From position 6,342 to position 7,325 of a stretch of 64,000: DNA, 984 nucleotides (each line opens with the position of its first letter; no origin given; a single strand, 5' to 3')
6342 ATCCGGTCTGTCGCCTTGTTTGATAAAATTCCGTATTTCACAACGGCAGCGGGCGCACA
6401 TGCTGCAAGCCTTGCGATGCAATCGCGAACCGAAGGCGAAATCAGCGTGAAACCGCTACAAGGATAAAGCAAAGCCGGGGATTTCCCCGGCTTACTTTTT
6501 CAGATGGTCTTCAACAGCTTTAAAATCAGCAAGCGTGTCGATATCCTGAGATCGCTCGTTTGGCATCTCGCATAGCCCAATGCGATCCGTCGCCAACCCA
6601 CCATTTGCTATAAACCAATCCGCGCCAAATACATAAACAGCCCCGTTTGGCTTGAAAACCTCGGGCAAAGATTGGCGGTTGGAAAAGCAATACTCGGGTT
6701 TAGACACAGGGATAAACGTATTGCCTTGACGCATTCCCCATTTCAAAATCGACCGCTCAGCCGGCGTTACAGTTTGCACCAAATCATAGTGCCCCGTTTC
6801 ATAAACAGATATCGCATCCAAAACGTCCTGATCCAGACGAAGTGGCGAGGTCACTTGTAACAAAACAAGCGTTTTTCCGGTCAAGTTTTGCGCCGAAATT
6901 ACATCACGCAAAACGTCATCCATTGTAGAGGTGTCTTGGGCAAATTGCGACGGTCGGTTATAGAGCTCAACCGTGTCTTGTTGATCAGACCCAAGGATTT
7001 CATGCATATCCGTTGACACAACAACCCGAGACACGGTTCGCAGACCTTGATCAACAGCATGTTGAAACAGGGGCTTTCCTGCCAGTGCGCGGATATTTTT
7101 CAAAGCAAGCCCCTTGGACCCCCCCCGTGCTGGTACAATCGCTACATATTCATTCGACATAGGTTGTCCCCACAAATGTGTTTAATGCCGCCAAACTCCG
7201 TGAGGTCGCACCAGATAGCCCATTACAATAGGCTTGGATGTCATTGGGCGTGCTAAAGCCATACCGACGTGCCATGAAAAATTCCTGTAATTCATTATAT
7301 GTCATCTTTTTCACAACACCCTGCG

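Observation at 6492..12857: Compact operon fusing sialic-acid (NeuABC) biosynthesis with lipid A-core enzymes (LpxL-like plus two WaaA paralogs), with no classical sialyltransferase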

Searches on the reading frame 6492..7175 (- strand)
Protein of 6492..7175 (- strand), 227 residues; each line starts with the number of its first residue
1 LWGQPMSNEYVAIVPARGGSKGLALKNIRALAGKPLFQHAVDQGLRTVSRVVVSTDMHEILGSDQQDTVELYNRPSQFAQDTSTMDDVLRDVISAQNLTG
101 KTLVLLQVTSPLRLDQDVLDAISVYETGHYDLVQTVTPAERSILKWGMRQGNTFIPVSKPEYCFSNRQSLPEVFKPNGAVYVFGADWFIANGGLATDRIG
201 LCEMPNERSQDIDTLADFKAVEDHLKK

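Call 4: search_protein_families(library=pfam, proteins=[window:6492-7175:-])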
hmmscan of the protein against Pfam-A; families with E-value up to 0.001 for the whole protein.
window:6492-7175:- (227 aa): 1 family
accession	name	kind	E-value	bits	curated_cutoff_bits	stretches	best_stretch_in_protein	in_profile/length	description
PF02348.25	CTP_transf_3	-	9.2e-18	65.3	22.6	1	11-138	1-128/217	Cytidylyltransferase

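Call 5: search_protein_families(library=ncbifam, proteins=[window:6492-7175:-])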
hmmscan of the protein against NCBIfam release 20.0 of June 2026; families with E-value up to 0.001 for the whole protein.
window:6492-7175:- (227 aa): 6 families
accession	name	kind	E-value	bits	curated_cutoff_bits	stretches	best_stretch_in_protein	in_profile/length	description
TIGR03584.1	PseF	equivalog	3.6e-23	82.4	205.7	1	11-222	1-217/222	pseudaminic acid cytidylyltransferase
NF003952.0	PRK05450.1-5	subfamily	7.1e-08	31.9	193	1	9-126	2-117/250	3-deoxy-manno-octulosonate cytidylyltransferase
NF009905.0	PRK13368.1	subfamily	2.7e-06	26.9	255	1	9-125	2-114/243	3-deoxy-manno-octulosonate cytidylyltransferase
TIGR00466.1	kdsB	equivalog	3.5e-05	23.3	155.2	1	10-71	3-65/241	3-deoxy-manno-octulosonate cytidylyltransferase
NF003950.0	PRK05450.1-3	subfamily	4.4e-05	22.9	234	1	10-126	3-118/248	3-deoxy-manno-octulosonate cytidylyltransferase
NF003948.0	PRK05450.1-1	equivalog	0.00034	19.9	281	1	9-71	5-68/248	3-deoxy-manno-octulosonate cytidylyltransferase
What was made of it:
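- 6492..7175 (-): NeuA-like CMP-nonulosonate synthetase, short form. The likely start is the ATG at 7160. It is closest to TIGR03584 PseF (82 bits, below the cutoff of 206) and much weaker to KdsB models (32 bits or less) (calls 4, 5).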
